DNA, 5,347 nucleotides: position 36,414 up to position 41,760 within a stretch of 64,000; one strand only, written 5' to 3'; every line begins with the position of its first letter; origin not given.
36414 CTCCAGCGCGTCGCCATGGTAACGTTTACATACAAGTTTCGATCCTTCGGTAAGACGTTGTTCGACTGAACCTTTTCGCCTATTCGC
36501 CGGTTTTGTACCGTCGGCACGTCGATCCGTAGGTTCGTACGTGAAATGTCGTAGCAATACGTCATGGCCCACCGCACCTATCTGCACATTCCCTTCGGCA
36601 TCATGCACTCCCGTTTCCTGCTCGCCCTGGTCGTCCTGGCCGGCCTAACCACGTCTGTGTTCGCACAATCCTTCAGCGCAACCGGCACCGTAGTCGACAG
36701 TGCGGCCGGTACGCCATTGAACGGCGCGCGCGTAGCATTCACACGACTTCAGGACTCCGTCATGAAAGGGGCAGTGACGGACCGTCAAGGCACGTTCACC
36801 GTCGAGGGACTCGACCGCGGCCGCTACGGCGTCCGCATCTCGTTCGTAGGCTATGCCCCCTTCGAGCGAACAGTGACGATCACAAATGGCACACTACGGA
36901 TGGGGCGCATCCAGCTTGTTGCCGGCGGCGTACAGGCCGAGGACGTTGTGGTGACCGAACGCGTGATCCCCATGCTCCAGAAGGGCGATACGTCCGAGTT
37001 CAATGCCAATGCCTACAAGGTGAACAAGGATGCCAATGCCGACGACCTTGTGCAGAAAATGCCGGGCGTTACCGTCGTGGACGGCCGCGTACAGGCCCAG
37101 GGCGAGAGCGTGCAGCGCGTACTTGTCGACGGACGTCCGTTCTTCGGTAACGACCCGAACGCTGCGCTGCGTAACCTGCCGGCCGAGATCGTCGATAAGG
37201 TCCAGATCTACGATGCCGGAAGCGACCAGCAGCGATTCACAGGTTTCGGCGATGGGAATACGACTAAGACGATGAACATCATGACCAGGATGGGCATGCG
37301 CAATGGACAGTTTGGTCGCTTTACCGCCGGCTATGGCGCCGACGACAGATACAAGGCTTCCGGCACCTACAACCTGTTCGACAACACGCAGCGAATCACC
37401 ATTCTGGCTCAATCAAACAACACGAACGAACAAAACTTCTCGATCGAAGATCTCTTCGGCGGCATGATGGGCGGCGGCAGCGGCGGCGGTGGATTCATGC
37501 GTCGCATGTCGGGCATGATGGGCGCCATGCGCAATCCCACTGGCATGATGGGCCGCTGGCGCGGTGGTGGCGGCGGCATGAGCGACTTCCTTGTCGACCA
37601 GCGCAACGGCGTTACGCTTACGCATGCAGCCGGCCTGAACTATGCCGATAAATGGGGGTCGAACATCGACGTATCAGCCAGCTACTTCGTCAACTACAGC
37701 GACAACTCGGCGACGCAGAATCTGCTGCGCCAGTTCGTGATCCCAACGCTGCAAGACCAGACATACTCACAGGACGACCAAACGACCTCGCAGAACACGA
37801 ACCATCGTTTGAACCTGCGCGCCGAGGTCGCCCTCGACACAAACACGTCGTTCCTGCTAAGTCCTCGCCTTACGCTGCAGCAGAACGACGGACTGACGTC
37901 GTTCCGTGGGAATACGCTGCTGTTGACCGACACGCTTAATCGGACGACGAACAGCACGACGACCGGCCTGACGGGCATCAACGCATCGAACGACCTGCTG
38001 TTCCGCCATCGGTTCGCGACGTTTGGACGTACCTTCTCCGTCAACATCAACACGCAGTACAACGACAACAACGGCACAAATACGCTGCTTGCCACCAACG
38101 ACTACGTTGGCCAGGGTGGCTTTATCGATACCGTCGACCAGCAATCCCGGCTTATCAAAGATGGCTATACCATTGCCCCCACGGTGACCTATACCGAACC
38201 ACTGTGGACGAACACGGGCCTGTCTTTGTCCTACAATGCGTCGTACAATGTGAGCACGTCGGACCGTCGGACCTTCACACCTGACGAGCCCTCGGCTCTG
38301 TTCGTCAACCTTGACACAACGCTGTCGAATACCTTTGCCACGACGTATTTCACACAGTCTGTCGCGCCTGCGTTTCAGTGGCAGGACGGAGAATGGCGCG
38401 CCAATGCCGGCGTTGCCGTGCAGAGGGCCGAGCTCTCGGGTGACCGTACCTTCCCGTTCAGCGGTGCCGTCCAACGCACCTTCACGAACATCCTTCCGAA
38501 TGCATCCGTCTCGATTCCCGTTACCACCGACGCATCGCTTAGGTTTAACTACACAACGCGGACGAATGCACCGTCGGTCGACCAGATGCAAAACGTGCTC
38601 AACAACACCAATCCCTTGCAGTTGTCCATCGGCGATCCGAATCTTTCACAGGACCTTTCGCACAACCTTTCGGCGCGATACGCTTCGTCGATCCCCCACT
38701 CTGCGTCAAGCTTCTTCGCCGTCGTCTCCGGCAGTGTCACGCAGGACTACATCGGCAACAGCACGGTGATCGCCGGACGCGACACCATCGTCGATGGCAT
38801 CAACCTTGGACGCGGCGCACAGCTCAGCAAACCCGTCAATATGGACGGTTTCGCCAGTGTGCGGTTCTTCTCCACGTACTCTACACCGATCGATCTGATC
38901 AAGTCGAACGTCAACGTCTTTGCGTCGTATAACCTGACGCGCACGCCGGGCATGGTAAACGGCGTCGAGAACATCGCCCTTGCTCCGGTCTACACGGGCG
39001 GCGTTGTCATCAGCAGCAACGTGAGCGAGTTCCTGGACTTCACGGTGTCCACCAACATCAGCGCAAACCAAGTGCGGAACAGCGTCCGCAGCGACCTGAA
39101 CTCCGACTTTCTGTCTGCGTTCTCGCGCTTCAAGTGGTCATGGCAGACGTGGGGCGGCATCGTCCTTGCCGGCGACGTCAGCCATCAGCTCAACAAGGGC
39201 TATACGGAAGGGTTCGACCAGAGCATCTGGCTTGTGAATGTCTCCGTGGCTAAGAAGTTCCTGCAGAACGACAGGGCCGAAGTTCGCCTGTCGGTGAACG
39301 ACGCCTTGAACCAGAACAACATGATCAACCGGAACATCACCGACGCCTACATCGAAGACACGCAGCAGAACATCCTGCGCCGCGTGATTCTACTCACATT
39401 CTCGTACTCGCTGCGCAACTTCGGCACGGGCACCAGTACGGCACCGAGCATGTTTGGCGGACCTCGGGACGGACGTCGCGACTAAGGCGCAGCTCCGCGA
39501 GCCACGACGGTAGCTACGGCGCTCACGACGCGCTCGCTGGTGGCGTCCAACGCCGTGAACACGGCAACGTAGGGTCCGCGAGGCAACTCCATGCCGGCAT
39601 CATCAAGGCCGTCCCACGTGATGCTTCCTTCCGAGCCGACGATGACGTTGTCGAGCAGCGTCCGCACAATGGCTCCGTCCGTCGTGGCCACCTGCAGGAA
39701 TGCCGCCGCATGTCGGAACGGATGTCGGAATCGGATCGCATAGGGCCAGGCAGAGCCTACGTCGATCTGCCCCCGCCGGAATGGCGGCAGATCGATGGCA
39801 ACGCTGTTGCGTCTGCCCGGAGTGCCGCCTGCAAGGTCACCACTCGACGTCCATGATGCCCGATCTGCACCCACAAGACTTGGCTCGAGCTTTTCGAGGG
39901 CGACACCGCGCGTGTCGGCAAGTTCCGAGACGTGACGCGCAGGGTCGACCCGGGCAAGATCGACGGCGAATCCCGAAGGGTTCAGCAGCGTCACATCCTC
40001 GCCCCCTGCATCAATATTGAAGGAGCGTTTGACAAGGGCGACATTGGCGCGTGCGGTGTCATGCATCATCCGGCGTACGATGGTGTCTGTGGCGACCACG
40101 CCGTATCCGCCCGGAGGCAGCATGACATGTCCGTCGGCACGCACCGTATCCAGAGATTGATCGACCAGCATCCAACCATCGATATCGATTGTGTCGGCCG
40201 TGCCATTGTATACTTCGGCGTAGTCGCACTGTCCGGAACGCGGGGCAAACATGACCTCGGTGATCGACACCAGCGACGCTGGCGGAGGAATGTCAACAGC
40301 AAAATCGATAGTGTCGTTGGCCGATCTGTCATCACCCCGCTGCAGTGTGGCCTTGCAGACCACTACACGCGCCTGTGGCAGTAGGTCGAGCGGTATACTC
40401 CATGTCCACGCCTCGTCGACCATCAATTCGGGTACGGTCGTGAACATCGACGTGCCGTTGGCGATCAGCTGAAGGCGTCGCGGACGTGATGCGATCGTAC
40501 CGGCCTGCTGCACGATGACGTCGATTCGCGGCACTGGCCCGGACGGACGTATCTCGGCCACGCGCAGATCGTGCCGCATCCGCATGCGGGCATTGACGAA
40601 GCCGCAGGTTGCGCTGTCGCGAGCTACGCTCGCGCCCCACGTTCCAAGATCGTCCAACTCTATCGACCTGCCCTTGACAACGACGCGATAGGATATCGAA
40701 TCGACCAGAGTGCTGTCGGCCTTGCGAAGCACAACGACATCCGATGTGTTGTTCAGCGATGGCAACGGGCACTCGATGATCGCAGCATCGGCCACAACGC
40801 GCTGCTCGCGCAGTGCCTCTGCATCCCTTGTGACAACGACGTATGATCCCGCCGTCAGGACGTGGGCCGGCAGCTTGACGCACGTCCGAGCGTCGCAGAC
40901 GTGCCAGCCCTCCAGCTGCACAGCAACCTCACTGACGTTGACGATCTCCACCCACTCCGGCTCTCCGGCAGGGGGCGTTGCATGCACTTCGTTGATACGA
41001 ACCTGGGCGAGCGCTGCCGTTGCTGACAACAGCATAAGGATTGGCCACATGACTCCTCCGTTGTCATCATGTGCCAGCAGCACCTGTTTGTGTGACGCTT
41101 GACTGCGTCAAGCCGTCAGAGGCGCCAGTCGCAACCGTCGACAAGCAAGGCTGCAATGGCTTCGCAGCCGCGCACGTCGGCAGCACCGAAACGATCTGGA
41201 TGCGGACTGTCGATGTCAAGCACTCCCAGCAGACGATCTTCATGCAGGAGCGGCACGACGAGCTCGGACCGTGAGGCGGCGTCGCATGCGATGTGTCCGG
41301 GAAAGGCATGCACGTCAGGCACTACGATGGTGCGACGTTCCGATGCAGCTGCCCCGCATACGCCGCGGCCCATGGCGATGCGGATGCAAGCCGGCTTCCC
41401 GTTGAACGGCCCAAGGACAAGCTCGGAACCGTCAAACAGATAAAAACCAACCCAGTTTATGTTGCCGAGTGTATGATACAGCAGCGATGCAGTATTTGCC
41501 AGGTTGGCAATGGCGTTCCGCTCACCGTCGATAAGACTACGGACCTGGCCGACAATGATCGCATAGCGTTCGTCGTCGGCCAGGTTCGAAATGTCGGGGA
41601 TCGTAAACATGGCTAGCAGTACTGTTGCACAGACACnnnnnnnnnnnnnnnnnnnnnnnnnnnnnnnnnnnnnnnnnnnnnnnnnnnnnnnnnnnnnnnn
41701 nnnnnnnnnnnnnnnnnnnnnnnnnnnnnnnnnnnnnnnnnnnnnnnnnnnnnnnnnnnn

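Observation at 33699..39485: Tandem paralogous TonB-like barrels (CarbopepD_reg-Plug-barrel); only the second carries a Met/Gly-rich (MxxM / GMMG) insert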

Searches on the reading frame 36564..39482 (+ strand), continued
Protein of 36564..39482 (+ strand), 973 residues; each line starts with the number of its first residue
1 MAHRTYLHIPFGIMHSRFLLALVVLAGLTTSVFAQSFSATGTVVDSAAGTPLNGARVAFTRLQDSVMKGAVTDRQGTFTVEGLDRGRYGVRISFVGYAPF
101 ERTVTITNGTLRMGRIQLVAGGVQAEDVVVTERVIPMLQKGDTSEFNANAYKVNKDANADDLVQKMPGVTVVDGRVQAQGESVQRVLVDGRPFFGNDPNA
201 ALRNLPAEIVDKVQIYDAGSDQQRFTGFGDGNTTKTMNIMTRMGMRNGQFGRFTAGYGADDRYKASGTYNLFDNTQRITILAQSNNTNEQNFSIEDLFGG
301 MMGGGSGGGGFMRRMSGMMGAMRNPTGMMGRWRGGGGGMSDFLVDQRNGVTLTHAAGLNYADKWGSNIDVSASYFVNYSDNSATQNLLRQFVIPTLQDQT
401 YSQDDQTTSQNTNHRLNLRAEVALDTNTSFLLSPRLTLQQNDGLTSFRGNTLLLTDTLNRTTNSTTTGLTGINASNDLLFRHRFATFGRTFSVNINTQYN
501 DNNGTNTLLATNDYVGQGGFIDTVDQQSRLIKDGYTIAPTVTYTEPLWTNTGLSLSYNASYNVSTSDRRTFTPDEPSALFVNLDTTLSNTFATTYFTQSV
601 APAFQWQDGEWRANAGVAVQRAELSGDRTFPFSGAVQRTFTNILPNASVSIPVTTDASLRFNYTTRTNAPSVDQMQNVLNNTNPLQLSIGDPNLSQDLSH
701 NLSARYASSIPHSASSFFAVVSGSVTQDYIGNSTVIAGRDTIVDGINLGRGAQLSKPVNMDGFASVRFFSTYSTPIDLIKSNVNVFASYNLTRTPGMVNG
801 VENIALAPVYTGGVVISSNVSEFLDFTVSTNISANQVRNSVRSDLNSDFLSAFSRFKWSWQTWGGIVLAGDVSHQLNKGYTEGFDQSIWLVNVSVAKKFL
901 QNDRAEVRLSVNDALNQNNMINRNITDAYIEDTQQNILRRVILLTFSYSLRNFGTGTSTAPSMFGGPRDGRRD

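Call 76: find_related_loci(query=A1, collection=genome_contigs, flank=6000)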
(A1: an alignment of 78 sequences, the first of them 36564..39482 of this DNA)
Query A1 (973 aa) in genome_contigs; peptide patterns used: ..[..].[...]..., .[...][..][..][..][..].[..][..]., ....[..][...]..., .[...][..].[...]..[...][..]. (x = any residue, [..] = any of these).
600 stretches matched a pattern (row limit reached: there are more); 593 encode a relative of the query (tblastn E <= 1e-3); the best 80 are kept; 80 distinct loci.
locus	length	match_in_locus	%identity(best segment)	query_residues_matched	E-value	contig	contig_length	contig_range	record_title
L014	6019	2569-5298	43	34-954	0e+0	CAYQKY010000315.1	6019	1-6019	MAG TPA_asm: uncultured Phaeodactylibacter sp. isolate SRP329715_co2_310 genome assembly, contig: NODE_22637_length_6019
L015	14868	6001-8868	45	10-954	0e+0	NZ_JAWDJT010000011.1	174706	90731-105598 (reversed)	Hymenobacter endophyticus strain ZK17L-C2 idba_K_17_124_22_11, whole genome shotgun sequence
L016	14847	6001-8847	43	27-963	0e+0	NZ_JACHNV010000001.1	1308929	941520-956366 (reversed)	Hymenobacter latericoloratus strain DSM 26701 Ga0215667_01, whole genome shotgun sequence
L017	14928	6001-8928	44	5-969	0e+0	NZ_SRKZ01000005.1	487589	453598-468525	Hymenobacter wooponensis strain JCM 19491 NODE_5_length_487589_cov_26.868786, whole genome shotgun sequence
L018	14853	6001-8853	42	7-958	0e+0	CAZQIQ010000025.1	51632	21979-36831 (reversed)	MAG TPA_asm: uncultured Chitinophagaceae bacterium isolate SRP344714_co1_347 genome assembly, contig: NODE_1426_length_5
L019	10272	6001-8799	43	20-961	0e+0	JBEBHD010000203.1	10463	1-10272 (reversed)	MAG: Saprospiraceae bacterium isolate ATF_13 NODE_3389_length_10463_cov_4.597067, whole genome shotgun sequence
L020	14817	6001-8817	42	15-953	0e+0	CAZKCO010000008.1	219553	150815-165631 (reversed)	MAG TPA_asm: uncultured Roseivirgaceae bacterium isolate SRP063590_co1_48 genome assembly, contig: NODE_41_length_219553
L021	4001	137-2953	42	17-970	0e+0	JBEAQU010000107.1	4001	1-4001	MAG: Bacteroidota bacterium isolate muddycreek_2019_sw_WHONDRS-S19S_0082_B_bin.80 scaffold_1371609, whole genome shotgun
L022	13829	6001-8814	41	20-953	0e+0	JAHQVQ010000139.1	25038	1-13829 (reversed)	MAG: Flammeovirgaceae bacterium isolate MAG.050 Bin050-P25800, whole genome shotgun sequence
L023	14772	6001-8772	41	31-962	0e+0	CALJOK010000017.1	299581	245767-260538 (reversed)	MAG: uncultured Saprospiraceae bacterium isolate B3_Bin_Bin_130_1 genome assembly, contig: c_000001998705, whole genome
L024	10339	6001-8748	43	55-972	0e+0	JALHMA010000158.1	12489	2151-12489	MAG: Saprospiraceae bacterium isolate Bin_28_2_sub c_000000018928, whole genome shotgun sequence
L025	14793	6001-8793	43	38-970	0e+0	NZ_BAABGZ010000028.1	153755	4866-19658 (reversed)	Hymenobacter saemangeumensis strain JCM 17923 sequence28, whole genome shotgun sequence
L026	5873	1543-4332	41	18-953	0e+0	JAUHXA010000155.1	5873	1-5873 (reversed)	MAG: Bacteroidia bacterium isolate 2_bin.42 NODE_10339_length_5873_cov_54.245736, whole genome shotgun sequence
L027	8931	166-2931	41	13-953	0e+0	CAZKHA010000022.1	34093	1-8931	MAG TPA_asm: uncultured Bacteroidales bacterium isolate SRP272421_co2_817 genome assembly, contig: NODE_2701_length_3409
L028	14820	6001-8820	40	7-956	0e+0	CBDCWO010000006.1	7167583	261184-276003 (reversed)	MAG: Saprospiraceae bacterium isolate 8f258a33-164f-459e-8f56-d9c1350ac0c0 genome assembly, contig: contig_6, whole geno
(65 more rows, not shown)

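Call 82: search_protein_families(library=pfam, alignment_id=A3, max_evalue=0.00001)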
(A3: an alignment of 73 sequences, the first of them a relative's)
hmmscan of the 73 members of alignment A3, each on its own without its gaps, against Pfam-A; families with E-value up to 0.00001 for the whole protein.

A. member 1, L014:1833-2234:- (133 aa): 0 families

B. families by the number of members that match (of 73 scanned): 66 families (the first 25 are shown)
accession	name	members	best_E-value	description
PF01596.23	Methyltransf_3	11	9.3e-52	O-methyltransferase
PF13578.12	Methyltransf_24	11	2e-18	Methyltransferase domain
PF01135.25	PCMT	10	5.4e-08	Protein-L-isoaspartate(D-aspartate) O-methyltransferase (PCMT)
PF00072.30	Response_reg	6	3.7e-27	Response regulator receiver domain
PF16231.10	DUF4890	6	2.3e-09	Domain of unknown function (DUF4890)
PF02518.31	HATPase_c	5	6.6e-27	Histidine kinase-, DNA gyrase B-, and HSP90-like ATPase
PF21186.2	DUF6852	5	7.2e-16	Domain of unknown function (DUF6852)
PF18347.7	DUF5606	5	2.2e-09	Domain of unknown function (DUF5606)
PF02463.25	SMC_N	3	3.8e-56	RecF/RecN/SMC N terminal domain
PF13426.13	PAS_9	3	5.7e-39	PAS domain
PF08448.16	PAS_4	3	1.1e-33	PAS fold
PF00989.32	PAS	3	5.1e-27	PAS fold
PF08447.18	PAS_3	3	2.2e-22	PAS fold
PF00512.31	HisKA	3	2.8e-22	His Kinase A (phospho-acceptor) domain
PF13185.12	GAF_2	3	1.6e-14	GAF domain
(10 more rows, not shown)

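Call 83: search_protein_families(library=pfam, alignment_id=A4, max_evalue=0.00001)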
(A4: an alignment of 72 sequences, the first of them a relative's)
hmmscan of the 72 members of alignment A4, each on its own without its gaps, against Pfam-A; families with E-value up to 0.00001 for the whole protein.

A. member 1, L014:5565-5984:- (139 aa): 0 families

B. families by the number of members that match (of 72 scanned): 78 families (the first 25 are shown)
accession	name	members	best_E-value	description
PF01476.26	LysM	13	3e-36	LysM domain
PF01464.25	SLT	11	5.7e-16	Transglycosylase SLT domain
PF18962.6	Por_Secre_tail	5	6.7e-17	Secretion system C-terminal sorting domain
PF04542.20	Sigma70_r2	4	5.9e-18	Sigma-70 region 2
PF08281.18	Sigma70_r4_2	4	6.8e-18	Sigma-70, region 4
PF13460.12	NAD_binding_10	3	3.7e-15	NAD(P)H-binding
PF01073.25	3Beta_HSD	3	8.7e-11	3-beta hydroxysteroid dehydrogenase/isomerase family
PF04545.22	Sigma70_r4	3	1.3e-08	Sigma-70, region 4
PF00128.31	Alpha-amylase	2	4e-97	Alpha amylase, catalytic domain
PF04321.23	RmlD_sub_bind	2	4e-65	RmlD substrate binding domain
PF01370.27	Epimerase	2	2.2e-32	NAD dependent epimerase/dehydratase family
PF13573.12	SprB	2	1.1e-31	SprB repeat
PF16657.11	Malt_amylase_C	2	1e-22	Maltogenic Amylase, C-terminal domain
PF16363.11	GDP_Man_Dehyd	2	8.9e-18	GDP-mannose 4,6 dehydratase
PF02719.21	Polysacc_synt_2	2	2.6e-14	Polysaccharide biosynthesis protein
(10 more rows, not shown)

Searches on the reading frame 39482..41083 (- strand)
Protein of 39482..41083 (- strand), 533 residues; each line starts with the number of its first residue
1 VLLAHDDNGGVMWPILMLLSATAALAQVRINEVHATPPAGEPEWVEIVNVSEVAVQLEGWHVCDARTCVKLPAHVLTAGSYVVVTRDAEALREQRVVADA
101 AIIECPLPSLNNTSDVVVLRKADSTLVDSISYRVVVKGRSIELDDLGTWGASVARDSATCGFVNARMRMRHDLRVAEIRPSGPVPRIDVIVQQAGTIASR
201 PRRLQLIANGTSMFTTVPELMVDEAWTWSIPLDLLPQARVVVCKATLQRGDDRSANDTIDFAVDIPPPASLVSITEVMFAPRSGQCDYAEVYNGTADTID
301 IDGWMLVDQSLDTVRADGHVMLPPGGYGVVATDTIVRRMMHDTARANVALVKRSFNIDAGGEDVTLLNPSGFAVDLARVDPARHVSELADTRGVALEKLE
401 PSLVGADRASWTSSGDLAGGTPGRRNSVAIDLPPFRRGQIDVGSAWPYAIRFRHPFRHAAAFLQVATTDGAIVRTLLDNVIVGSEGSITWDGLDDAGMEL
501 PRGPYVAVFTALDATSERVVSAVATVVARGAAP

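Call 11: search_protein_families(library=pfam, proteins=[window:39482-41083:-], max_evalue=0.001)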
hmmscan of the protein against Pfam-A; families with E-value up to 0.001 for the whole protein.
window:39482-41083:- (533 aa): 2 families
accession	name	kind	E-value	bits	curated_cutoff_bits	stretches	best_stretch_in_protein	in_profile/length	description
PF00932.25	LTD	-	3.8e-30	104.9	34.3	2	23-132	3-107/109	Lamin Tail Domain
PF13860.13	FlgD_ig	-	0.00062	20.1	27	0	460-510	24-74/79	FlgD Ig-like domain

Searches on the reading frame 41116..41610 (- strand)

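Call 41: search_protein_families(library=pfam, proteins=[window:41116-41610:-], max_evalue=0.0001)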
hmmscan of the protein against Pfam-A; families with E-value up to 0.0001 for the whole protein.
window:41116-41610:- (164 aa): 3 families
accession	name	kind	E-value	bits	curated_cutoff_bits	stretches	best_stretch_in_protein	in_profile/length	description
PF01590.32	GAF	-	7e-14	52.9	22.4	1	37-155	6-128/133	GAF domain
PF13185.12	GAF_2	-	5e-12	46.6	28.6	1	54-155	22-130/136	GAF domain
PF13492.12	GAF_3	-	5.5e-06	27.3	27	1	45-156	13-123/129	GAF domain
